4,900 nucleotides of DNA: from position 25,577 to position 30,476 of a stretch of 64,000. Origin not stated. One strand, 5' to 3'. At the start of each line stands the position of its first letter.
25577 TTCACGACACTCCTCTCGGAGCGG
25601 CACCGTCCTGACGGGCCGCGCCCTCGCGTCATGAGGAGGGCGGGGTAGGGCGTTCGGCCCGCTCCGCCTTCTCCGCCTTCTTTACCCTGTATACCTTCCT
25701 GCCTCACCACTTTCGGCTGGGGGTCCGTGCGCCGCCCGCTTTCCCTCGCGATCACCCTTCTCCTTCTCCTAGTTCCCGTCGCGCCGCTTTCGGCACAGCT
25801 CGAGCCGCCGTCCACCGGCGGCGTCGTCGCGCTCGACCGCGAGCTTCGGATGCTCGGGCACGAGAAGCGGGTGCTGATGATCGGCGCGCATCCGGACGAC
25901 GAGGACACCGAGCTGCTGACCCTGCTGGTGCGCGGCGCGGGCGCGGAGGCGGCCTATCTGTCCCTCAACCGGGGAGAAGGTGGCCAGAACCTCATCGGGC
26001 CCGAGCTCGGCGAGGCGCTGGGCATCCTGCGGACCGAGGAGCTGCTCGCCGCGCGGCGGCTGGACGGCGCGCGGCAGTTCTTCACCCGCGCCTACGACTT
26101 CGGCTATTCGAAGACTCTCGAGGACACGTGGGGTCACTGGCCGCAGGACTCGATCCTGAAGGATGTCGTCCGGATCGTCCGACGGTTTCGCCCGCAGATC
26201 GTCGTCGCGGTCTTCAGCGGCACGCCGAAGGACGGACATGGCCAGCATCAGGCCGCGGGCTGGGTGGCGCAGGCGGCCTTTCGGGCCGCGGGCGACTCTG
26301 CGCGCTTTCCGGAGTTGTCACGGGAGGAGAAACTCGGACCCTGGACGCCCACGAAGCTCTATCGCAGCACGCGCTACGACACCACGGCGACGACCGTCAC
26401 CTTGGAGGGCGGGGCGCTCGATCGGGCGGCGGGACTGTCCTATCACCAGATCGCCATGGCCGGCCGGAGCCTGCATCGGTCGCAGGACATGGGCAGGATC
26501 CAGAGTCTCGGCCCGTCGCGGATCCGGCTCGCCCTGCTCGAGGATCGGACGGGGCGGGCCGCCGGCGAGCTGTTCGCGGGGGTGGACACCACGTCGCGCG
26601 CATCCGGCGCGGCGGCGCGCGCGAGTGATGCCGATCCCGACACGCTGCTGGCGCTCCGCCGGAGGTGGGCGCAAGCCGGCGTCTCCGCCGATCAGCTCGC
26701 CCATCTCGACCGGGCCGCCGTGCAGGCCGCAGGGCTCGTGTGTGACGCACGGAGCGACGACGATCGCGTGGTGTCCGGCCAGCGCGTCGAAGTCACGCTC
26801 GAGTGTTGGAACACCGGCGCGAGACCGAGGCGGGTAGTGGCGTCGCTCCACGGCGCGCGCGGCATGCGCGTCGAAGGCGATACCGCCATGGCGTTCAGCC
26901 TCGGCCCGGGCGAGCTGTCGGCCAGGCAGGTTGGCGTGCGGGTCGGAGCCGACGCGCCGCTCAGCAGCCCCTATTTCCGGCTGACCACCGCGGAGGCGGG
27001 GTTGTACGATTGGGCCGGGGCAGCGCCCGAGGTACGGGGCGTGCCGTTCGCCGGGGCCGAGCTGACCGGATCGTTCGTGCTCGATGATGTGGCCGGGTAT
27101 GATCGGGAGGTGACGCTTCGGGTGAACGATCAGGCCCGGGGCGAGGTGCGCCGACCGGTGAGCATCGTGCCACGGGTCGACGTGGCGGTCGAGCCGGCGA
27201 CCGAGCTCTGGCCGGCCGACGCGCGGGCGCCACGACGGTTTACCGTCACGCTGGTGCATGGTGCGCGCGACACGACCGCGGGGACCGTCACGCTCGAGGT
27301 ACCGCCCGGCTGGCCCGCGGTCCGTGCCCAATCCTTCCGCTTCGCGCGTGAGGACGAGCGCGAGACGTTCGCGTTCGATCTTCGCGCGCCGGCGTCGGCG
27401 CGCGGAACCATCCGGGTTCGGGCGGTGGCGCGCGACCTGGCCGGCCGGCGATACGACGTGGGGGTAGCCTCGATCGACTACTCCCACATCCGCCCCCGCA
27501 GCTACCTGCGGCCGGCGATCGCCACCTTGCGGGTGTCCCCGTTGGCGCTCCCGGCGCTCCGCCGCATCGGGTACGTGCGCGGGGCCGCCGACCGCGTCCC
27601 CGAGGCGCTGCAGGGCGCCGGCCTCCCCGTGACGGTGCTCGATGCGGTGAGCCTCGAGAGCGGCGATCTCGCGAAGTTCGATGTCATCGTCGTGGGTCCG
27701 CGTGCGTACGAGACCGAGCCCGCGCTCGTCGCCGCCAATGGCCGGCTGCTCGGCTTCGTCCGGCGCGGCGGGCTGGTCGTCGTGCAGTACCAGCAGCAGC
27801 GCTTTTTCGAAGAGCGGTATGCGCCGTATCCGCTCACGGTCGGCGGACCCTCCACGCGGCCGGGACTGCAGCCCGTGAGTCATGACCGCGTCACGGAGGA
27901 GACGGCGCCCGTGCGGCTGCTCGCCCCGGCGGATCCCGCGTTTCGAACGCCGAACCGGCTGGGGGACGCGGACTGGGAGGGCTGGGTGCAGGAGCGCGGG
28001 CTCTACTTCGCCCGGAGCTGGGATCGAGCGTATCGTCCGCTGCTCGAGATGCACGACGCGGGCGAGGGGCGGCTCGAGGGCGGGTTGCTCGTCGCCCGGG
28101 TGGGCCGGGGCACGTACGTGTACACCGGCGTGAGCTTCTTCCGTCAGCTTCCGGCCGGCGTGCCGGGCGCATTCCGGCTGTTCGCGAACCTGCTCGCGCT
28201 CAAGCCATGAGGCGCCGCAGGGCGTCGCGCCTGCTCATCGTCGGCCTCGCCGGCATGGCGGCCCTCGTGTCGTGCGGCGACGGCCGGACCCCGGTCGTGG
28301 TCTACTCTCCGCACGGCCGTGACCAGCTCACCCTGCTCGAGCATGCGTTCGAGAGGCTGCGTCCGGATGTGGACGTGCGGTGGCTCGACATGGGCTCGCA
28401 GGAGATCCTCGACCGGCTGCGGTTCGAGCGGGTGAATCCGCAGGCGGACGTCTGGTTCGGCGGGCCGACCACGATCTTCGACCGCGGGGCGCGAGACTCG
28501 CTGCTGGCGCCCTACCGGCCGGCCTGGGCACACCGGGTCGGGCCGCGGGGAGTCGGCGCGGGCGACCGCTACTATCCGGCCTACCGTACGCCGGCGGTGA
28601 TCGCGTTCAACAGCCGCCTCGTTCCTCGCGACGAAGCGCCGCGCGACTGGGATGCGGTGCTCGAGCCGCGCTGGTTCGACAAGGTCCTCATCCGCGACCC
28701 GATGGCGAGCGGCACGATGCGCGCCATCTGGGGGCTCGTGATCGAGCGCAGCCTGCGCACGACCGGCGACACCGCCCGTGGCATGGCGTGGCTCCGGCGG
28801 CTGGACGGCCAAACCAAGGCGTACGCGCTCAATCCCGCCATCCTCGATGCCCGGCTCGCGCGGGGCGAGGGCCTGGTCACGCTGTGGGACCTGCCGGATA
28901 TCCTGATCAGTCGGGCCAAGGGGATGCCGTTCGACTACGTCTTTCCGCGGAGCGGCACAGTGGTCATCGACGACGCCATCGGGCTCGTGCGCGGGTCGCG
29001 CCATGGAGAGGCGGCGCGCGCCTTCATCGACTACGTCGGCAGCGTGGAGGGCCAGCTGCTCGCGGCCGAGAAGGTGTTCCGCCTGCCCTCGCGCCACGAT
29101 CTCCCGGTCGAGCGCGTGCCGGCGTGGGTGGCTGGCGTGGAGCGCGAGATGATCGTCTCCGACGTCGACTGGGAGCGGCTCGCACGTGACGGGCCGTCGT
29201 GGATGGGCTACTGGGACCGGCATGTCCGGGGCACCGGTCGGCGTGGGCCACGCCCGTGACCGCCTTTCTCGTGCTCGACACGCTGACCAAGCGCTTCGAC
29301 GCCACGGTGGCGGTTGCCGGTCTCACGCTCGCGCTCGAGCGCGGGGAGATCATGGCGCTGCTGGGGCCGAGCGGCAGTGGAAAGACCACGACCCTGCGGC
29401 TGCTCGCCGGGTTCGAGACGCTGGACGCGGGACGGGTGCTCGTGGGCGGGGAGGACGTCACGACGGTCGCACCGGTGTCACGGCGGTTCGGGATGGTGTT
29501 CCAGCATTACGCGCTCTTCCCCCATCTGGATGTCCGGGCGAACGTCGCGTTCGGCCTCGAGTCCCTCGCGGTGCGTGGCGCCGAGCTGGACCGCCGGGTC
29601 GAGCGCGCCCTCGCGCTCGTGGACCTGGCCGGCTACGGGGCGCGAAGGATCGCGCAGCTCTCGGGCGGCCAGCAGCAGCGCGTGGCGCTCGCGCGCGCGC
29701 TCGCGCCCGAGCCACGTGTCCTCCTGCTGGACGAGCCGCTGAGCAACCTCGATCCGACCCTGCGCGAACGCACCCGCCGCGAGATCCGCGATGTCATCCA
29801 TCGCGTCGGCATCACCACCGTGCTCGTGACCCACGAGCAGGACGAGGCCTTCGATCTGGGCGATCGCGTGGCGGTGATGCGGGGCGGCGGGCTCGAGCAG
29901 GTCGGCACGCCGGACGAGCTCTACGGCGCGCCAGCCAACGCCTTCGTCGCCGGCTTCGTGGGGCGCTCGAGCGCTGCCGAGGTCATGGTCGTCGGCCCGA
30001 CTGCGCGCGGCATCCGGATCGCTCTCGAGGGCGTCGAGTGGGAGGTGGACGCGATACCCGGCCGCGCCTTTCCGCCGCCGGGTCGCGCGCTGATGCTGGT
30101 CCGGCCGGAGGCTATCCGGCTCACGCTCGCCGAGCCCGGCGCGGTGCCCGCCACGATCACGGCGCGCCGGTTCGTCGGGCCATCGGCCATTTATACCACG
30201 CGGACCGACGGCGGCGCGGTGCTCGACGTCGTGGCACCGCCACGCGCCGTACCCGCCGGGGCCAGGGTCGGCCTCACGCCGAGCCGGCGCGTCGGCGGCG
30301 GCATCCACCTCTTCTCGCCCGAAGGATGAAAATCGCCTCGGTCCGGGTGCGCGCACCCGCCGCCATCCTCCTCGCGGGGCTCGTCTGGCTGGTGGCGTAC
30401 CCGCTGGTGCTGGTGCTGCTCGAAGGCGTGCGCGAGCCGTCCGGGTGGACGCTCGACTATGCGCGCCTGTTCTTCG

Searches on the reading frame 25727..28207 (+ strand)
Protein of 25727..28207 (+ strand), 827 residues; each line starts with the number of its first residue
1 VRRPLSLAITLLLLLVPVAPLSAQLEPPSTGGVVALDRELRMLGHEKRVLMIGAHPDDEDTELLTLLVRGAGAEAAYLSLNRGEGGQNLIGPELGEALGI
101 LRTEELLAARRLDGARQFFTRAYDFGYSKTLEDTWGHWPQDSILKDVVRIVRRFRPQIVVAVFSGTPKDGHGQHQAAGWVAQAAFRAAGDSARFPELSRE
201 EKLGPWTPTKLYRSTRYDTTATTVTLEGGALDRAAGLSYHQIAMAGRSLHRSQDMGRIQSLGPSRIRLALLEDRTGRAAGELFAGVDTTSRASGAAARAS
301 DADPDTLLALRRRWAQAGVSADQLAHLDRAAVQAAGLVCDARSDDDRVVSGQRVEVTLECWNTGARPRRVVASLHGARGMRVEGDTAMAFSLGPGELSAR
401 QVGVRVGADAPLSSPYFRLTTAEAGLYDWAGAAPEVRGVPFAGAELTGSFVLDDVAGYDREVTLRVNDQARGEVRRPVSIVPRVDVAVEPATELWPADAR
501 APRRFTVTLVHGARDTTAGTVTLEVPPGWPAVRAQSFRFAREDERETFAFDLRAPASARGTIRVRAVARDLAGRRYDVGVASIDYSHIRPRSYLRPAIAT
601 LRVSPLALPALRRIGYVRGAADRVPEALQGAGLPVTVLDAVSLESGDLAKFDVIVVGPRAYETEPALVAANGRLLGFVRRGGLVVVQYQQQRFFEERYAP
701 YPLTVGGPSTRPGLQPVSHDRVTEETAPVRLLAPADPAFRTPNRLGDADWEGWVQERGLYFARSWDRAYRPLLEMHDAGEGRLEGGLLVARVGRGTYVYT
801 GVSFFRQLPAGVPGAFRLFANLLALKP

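Call 64: search_protein_families(library=pfam, proteins=[window:25727-28207:+], max_evalue=0.0001)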
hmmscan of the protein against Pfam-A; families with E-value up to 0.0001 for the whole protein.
window:25727-28207:+ (827 aa): 2 families
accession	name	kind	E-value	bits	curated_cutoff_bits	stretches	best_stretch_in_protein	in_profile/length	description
PF02585.22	PIG-L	-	3.6e-16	60.3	28.2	1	50-184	1-128/129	GlcNAc-PI de-N-acetylase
PF10633.15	NPCBM_assoc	-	4.1e-07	30.5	24.4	0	511-569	16-76/78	NPCBM-associated, NEW3 domain of alpha-galactosidase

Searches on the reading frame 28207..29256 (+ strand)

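Call 64: search_protein_families(library=pfam, proteins=[window:28207-29256:+], max_evalue=0.0001)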
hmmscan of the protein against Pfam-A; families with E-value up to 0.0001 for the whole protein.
window:28207-29256:+ (350 aa): 4 families
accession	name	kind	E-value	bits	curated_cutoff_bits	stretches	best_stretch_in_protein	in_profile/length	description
PF13343.11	SBP_bac_6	-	8.3e-13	48.8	24.6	1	120-299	55-223/245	Bacterial extracellular solute-binding protein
PF13531.11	SBP_bac_11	-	4.5e-11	43.4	25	1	38-284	10-219/227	Bacterial extracellular solute-binding protein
PF01547.30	SBP_bac_1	-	3.2e-09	37.7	26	1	47-283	16-306/307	Bacterial extracellular solute-binding protein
PF13416.11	SBP_bac_8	-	4.1e-07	30.5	27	1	124-299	89-265/279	Bacterial extracellular solute-binding protein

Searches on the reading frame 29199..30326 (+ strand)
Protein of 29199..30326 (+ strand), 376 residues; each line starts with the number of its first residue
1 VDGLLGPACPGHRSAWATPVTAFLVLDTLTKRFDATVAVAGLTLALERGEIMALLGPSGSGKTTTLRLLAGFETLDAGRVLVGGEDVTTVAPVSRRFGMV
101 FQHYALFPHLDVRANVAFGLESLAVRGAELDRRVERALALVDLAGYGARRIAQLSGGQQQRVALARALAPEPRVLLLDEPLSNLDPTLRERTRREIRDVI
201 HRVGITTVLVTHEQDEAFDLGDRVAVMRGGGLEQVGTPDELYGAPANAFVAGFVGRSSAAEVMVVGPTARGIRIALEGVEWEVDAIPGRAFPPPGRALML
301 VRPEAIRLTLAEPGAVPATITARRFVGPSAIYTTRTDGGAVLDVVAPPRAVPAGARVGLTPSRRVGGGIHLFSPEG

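Call 64: search_protein_families(library=pfam, proteins=[window:29199-30326:+], max_evalue=0.0001)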
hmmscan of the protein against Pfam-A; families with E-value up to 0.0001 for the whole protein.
window:29199-30326:+ (376 aa): 3 families
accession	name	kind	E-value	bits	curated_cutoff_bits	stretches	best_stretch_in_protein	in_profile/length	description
PF00005.33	ABC_tran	-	2.2e-35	122.7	25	1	41-181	3-136/137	ABC transporter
PF08402.16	TOBE_2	-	4.2e-09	36.8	21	1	300-362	2-69/76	TOBE domain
PF13304.12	AAA_21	-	4e-08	34.1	27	0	140-212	224-298/304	AAA domain, putative AbiEii toxin, Type IV TA system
